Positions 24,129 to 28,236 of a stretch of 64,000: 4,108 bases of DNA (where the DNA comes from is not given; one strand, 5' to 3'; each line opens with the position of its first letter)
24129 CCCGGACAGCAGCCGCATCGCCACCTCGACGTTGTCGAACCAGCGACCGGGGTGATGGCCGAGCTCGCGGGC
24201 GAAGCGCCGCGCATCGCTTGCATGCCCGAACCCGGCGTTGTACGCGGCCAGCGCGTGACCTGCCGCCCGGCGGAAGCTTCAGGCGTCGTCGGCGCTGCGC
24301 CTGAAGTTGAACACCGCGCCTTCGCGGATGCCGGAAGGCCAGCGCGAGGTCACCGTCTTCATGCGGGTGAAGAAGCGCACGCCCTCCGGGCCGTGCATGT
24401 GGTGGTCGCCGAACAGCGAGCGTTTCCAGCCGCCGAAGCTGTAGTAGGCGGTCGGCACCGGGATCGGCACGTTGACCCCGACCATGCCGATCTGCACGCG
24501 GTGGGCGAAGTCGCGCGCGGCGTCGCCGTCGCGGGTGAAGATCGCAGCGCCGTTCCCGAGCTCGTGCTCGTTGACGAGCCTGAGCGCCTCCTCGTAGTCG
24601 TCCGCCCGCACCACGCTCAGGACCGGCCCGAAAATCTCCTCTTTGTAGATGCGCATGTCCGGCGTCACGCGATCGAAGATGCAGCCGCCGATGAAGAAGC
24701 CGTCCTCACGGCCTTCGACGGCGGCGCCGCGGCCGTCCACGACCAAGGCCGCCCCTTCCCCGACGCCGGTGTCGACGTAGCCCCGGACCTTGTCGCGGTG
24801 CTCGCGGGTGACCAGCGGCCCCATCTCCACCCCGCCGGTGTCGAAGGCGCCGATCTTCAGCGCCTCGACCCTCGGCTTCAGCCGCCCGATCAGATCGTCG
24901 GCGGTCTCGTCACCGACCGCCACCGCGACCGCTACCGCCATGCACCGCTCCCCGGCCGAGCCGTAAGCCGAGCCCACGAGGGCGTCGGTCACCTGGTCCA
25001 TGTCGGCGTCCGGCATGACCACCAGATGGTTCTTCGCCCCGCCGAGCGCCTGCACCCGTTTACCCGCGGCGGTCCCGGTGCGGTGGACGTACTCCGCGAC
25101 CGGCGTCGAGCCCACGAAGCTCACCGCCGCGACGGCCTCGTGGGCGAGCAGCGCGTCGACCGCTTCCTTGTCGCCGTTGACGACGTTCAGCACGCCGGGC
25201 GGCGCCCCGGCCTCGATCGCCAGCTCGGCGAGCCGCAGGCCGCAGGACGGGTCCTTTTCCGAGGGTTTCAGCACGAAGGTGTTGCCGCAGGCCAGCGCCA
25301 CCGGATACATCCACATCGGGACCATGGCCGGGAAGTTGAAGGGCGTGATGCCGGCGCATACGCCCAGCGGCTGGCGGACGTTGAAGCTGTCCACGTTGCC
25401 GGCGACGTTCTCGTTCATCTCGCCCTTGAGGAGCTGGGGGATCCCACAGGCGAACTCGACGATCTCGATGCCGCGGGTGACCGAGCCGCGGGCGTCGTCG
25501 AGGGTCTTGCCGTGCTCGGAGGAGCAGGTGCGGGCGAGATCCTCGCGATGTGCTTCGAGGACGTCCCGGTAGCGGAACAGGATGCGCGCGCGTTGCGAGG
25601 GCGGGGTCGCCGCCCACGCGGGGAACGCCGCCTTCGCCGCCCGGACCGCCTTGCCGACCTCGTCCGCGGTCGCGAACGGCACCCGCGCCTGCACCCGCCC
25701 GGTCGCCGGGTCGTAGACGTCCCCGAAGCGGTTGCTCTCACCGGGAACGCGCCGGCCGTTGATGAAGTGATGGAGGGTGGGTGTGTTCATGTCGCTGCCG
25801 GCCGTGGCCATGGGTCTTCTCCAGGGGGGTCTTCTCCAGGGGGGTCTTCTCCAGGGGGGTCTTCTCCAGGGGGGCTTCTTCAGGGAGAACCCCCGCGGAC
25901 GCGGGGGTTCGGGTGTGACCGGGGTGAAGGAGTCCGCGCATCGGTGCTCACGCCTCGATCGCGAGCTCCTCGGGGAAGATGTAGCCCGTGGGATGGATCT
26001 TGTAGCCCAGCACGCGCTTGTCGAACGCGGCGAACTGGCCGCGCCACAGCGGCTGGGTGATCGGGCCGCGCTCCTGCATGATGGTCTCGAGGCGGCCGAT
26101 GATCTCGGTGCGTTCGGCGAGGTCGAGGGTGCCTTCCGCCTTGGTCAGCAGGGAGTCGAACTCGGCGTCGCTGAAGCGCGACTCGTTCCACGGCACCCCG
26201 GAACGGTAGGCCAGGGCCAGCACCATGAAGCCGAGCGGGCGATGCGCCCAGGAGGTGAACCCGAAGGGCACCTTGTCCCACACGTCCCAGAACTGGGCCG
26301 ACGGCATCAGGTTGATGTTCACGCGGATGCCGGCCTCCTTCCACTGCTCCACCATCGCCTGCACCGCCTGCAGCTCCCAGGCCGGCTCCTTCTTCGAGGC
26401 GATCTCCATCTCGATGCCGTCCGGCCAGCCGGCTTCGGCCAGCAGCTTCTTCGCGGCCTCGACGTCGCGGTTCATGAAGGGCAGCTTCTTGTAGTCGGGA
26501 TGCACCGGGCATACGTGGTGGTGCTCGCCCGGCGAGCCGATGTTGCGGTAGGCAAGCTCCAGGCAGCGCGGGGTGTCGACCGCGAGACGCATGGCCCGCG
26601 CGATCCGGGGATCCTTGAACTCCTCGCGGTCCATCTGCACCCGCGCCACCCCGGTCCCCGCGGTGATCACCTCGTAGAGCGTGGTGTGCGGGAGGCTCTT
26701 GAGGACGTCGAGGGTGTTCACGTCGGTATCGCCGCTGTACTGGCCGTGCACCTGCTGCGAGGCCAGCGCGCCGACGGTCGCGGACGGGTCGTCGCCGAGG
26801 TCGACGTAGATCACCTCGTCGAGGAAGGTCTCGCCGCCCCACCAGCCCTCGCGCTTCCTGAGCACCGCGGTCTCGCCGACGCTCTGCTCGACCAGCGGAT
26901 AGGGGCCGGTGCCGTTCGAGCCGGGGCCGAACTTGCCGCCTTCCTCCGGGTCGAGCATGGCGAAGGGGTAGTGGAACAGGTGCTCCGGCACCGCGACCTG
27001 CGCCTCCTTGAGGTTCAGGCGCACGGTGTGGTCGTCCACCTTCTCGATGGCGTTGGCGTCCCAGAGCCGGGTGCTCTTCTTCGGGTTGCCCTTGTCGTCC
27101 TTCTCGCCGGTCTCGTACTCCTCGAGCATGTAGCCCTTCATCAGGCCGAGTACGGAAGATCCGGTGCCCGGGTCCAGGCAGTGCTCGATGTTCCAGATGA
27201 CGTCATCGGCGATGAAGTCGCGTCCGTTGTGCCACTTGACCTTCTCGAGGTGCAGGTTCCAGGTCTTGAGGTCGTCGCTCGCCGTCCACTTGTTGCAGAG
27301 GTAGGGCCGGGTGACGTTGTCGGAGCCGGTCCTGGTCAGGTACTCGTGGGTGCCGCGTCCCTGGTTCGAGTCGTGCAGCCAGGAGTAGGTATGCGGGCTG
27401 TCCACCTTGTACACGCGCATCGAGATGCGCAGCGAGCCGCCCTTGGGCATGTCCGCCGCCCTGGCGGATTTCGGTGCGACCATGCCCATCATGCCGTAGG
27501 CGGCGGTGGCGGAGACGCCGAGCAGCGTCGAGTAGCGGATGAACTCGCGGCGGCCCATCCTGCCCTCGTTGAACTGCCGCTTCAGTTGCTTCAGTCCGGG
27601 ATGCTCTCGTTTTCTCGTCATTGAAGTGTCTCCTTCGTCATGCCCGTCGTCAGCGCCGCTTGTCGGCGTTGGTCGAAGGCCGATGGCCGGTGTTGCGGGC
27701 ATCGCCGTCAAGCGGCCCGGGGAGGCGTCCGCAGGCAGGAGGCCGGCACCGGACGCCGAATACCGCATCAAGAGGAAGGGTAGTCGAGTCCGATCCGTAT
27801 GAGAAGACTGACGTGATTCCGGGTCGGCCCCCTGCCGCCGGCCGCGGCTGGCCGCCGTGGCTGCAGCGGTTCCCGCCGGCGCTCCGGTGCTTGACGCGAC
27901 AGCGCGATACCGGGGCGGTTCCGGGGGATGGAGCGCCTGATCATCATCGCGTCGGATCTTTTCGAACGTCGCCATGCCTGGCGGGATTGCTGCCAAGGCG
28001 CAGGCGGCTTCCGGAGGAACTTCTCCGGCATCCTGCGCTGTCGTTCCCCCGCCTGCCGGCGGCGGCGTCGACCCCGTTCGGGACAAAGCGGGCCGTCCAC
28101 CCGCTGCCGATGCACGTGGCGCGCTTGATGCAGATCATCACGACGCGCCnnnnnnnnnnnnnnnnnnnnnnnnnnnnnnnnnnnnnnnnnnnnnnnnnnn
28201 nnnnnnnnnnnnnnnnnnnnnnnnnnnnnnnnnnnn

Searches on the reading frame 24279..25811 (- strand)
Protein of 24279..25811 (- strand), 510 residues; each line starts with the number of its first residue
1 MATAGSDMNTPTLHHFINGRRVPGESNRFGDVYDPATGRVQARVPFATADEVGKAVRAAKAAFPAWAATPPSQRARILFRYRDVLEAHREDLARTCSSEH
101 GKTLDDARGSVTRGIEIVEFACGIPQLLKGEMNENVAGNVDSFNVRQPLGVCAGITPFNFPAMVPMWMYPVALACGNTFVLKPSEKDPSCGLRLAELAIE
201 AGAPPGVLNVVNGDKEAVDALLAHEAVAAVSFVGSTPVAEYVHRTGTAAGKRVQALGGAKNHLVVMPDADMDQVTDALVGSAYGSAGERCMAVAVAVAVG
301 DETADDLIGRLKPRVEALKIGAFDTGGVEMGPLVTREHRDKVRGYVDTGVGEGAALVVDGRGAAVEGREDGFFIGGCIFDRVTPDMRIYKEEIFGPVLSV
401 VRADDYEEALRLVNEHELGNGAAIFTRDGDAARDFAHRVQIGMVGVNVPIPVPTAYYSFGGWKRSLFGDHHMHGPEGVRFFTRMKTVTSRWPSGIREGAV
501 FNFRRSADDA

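Call 21: search_protein_families(library=ncbifam, proteins=[window:24279-25811:-], max_evalue=1e-10)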
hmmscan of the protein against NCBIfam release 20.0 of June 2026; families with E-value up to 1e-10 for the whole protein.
window:24279-25811:- (510 aa): 40 families (the best 25 are shown)
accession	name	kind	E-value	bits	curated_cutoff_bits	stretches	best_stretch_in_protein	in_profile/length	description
TIGR01722.1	MMSDH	subfamily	1.1e-212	707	448.5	1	14-491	2-477/477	CoA-acylating methylmalonate-semialdehyde dehydrogenase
NF052305.1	DioxValDhHalo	equivalog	2.6e-102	343.2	750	1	12-489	4-481/483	2,5-dioxovalerate dehydrogenase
NF009725.0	PRK13252.1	equivalog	7.3e-97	324.8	593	1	10-488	4-478/488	betaine-aldehyde dehydrogenase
TIGR01804.1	BADH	equivalog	1.9e-95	320.1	668.6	1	16-469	1-453/467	betaine-aldehyde dehydrogenase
TIGR02299.1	HpaE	equivalog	1.2e-94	317.7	638.35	1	14-487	2-474/488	5-carboxymethyl-2-hydroxymuconate semialdehyde dehydrogenase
NF042993.1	AlphKGSA_gudD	equivalog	2.2e-92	310.3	770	1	12-488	3-479/481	alpha-ketoglutaric semialdehyde dehydrogenase GucD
NF010000.0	PRK13473.1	subfamily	5.4e-92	308.9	615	1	14-470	4-455/475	aminobutyraldehyde dehydrogenase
NF045735.1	PaDhStyDPseudo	equivalog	2.1e-86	290.5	850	1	15-487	5-479/483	phenylacetaldehyde dehydrogenase StyD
TIGR01780.1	SSADH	subfamily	7.1e-84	282.2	646.35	1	32-470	1-435/448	succinate-semialdehyde dehydrogenase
NF002852.0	PRK03137.1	subfamily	1.5e-80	271.4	648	1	16-490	40-513/514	L-glutamate gamma-semialdehyde dehydrogenase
NF006916.0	PRK09407.1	equivalog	1.7e-76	257.9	521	1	28-490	34-493/526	succinic semialdehyde dehydrogenase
TIGR03216.1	OH_muco_semi_DH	equivalog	5.2e-76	256.2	693.25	1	13-487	1-477/481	2-hydroxymuconic semialdehyde dehydrogenase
NF045736.1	PaDhStyDRhodo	equivalog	1.9e-74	251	800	1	15-488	5-476/479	phenylacetaldehyde dehydrogenase StyD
TIGR01237.1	D1pyr5carbox2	equivalog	4.4e-72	243.5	659.65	1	15-491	35-511/511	L-glutamate gamma-semialdehyde dehydrogenase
NF007352.0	PRK09847.1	equivalog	4.7e-72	243.1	850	1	15-487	22-489/495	aldehyde dehydrogenase PuuC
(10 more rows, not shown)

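Call 57: find_homologous_proteins(query=window:24279-25811:-, max_evalue=1e-100)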
Query window:24279-25811:- (510 aa): 8000 proteins with E <= 1e-100 among 8000 candidates; the best 120 are listed.
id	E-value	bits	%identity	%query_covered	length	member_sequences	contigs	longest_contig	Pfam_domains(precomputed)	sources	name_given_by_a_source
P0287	0.0e+0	1139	98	100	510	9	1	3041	PF00171.28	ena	-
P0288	0.0e+0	1080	93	99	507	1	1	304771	PF00171.28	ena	-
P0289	0.0e+0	1079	92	99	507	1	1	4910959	PF00171.28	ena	-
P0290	0.0e+0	1067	91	100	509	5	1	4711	PF00171.28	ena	-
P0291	0.0e+0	1037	88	99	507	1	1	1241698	PF00171.28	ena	-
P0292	0.0e+0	1030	88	99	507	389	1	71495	PF00171.28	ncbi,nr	ncbi:MAG: CoA-acylating methylmalonate-semialdehyde dehydrogenase [Thiotrichales bacterium]|nr:CoA-a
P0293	0.0e+0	1022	88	99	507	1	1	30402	PF00171.28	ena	-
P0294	0.0e+0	1021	88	99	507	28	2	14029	PF00171.28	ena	-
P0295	0.0e+0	1018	87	99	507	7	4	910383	PF00171.28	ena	-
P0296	0.0e+0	1016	87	99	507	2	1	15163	PF00171.28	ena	-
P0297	5.9e-298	1007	87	99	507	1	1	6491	PF00171.28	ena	-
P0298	3.9e-297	1004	86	99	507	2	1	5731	PF00171.28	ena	-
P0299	2.1e-296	1002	85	100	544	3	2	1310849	PF00171.28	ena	-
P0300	7.2e-296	1000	86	99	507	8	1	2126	PF00171.28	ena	-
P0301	1.6e-295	999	86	99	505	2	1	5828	PF00171.28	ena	-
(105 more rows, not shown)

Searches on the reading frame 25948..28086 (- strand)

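Call 73: search_protein_families(library=pfam, proteins=[window:25948-28086:-], max_evalue=0.00001)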
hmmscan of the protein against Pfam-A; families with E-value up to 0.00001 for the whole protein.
window:25948-28086:- (712 aa): 1 family
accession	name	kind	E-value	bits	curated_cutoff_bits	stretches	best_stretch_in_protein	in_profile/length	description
PF00496.27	SBP_bac_5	-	4.2e-58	197.7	32.4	1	261-613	4-349/368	Bacterial extracellular solute-binding proteins, family 5 Middle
